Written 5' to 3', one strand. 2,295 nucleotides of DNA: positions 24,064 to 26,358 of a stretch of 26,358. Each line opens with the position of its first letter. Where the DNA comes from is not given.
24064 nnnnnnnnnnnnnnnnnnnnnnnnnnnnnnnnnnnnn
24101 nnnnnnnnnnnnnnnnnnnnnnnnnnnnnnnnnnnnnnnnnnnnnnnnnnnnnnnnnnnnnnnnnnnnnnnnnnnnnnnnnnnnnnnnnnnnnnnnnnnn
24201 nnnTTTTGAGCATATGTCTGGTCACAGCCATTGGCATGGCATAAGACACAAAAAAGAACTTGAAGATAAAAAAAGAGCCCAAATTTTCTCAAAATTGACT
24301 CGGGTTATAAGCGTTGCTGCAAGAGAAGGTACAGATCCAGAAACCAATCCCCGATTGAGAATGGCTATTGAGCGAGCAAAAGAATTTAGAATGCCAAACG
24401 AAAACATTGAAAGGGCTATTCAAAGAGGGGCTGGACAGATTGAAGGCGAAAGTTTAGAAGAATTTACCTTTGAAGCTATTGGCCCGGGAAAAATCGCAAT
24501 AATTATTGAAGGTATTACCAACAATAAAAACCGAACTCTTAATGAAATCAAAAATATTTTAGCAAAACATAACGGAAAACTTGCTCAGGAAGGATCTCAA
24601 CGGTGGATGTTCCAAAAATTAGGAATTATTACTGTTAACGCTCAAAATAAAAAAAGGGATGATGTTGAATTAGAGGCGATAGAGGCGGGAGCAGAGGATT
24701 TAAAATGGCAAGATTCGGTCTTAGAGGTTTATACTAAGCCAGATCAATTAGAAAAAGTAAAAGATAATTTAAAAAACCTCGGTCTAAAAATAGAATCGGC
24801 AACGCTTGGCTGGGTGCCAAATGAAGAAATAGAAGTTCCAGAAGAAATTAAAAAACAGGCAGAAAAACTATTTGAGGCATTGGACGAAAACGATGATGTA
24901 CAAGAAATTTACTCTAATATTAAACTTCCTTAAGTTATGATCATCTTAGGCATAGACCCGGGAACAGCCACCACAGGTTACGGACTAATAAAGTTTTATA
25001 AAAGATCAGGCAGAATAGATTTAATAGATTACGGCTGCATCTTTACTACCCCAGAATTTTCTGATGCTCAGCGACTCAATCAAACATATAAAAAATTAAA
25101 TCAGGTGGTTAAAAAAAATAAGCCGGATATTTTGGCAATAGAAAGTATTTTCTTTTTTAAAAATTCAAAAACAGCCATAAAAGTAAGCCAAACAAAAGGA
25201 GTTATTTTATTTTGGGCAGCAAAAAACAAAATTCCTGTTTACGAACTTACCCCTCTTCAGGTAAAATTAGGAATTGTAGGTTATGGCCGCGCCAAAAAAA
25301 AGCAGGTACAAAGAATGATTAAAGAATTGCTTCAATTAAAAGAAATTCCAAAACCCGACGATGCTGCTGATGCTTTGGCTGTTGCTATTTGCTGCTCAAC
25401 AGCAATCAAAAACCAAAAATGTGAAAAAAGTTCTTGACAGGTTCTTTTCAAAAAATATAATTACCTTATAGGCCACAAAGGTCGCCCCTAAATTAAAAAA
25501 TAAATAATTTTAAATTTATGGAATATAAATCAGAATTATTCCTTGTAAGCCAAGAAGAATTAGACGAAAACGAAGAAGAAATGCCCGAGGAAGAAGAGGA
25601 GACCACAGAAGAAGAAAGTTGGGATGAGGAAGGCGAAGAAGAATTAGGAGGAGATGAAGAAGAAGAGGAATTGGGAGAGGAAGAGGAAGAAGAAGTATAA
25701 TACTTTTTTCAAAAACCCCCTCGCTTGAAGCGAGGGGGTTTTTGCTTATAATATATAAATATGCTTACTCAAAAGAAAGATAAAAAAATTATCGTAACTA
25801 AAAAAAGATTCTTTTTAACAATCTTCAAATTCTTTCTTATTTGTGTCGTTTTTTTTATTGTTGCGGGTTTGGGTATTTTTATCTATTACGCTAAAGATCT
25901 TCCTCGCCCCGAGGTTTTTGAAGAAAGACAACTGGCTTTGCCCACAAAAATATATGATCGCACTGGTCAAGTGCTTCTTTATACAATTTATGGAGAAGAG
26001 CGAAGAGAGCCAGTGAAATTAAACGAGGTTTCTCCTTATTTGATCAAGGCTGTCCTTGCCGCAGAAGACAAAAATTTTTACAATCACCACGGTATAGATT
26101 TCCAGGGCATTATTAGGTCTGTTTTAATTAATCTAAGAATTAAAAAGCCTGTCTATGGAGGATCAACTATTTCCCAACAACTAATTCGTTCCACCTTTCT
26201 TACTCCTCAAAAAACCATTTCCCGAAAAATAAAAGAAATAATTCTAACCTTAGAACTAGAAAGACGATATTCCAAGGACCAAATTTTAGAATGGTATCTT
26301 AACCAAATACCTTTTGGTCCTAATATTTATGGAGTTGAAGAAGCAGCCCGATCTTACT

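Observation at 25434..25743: Monocistronic 60-aa poly-glutamate mini-protein with a consensus promoter and strong terminator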

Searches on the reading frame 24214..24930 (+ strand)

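Call 110: search_protein_families(library=pfam, proteins=[window:24214-24930:+], max_evalue=0.001)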
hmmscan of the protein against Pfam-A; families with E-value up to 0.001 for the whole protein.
window:24214-24930:+ (239 aa): 2 families
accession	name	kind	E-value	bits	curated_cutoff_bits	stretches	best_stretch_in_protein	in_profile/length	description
PF01709.26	Transcrip_reg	-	4.1e-51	173.3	27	1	81-236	1-160/160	TACO1/YebC second and third domain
PF20772.2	TACO1_YebC_N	-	4.8e-28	97.9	36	1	5-75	1-73/73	TACO1/YebC protein N-terminal domain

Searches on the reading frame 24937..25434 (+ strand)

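Call 110: search_protein_families(library=pfam, proteins=[window:24937-25434:+], max_evalue=0.001)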
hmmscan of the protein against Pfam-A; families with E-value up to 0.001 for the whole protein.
window:24937-25434:+ (166 aa): 1 family
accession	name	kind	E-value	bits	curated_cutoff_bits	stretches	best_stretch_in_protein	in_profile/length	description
PF02075.23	RuvC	-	3.7e-47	160.4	22.2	1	3-152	1-147/148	Crossover junction endodeoxyribonuclease RuvC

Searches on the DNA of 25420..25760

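Call 90: search_rna_families(source=window, start=25420, end=25760, threshold=evalue, max_evalue=5)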
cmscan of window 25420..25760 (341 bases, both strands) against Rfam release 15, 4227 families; matches with E-value up to 5: 16.
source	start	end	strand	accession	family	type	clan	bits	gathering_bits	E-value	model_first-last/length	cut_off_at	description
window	25696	25748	+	RF02838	Ref55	Gene; sRNA;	-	26.8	43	0.079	1-54/54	no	Enterococcus sRNA 55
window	25710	25757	-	RF02838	Ref55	Gene; sRNA;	-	24.3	43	0.27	1-54/54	no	Enterococcus sRNA 55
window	25669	25747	+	RF00515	PyrR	Cis-reg;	-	22.8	54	0.48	1-115/115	no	PyrR binding site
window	25678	25742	+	RF01771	rnk_leader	Cis-reg; leader;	-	21.1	50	0.27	38-100/109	no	Enterobacteria rnk leader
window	25683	25739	+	RF00557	L10_leader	Cis-reg; leader;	-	19.9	44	0.35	59-123/138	no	Ribosomal protein L10 leader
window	25701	25760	-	RF00557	L10_leader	Cis-reg; leader;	-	19.5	44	0.44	68-138/138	5'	Ribosomal protein L10 leader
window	25707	25760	-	RF00515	PyrR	Cis-reg;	-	18.9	54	2.5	61-115/115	5'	PyrR binding site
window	25424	25459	-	RF02838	Ref55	Gene; sRNA;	-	18.4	43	4.7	1-54/54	no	Enterococcus sRNA 55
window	25710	25760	-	RF02450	ncr1175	Gene; sRNA;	-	17.7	60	0.76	56-110/110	5'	Bacillus sRNA ncr1175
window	25712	25742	+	RF01772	rnk_pseudo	Cis-reg; leader;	-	17.1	55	1.6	73-100/108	no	Pseudomonas rnk leader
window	25712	25742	-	RF01772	rnk_pseudo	Cis-reg; leader;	-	16.5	55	2.2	73-100/108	no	Pseudomonas rnk leader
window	25647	25743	+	RF01733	atoC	Cis-reg;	-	16.3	50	2.6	1-93/93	no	atoC RNA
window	25697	25744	-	RF04343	Plastid-psbA-2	Cis-reg;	CL00153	15.7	55.8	3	1-60/60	no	Plastid-psbA-2 3UTR RNA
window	25677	25703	+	RF01306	sR52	Gene; snRNA; snoRNA; CD-box;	-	14.3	50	1.2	1-60/60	no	Small nucleolar RNA sR52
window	25536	25623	-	RF02706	TeloSII_ncR30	Gene; sRNA;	-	13.1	86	0.87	1-226/226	no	TeloSII non coding RNA 30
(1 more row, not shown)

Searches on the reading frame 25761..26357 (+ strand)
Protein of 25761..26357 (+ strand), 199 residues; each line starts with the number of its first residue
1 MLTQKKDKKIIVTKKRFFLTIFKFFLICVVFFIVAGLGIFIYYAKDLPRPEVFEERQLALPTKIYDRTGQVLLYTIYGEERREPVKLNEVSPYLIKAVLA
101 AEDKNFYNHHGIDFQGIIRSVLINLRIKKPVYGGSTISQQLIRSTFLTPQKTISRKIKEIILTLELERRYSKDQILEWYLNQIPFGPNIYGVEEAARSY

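Call 110: search_protein_families(library=pfam, proteins=[window:25761-26357:+], max_evalue=0.001)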
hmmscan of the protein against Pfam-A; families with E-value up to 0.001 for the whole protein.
window:25761-26357:+ (199 aa): 1 family
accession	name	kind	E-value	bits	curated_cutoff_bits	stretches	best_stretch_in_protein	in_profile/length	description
PF00912.28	Transgly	-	5.4e-48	163.2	27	1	73-199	5-131/178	Transglycosylase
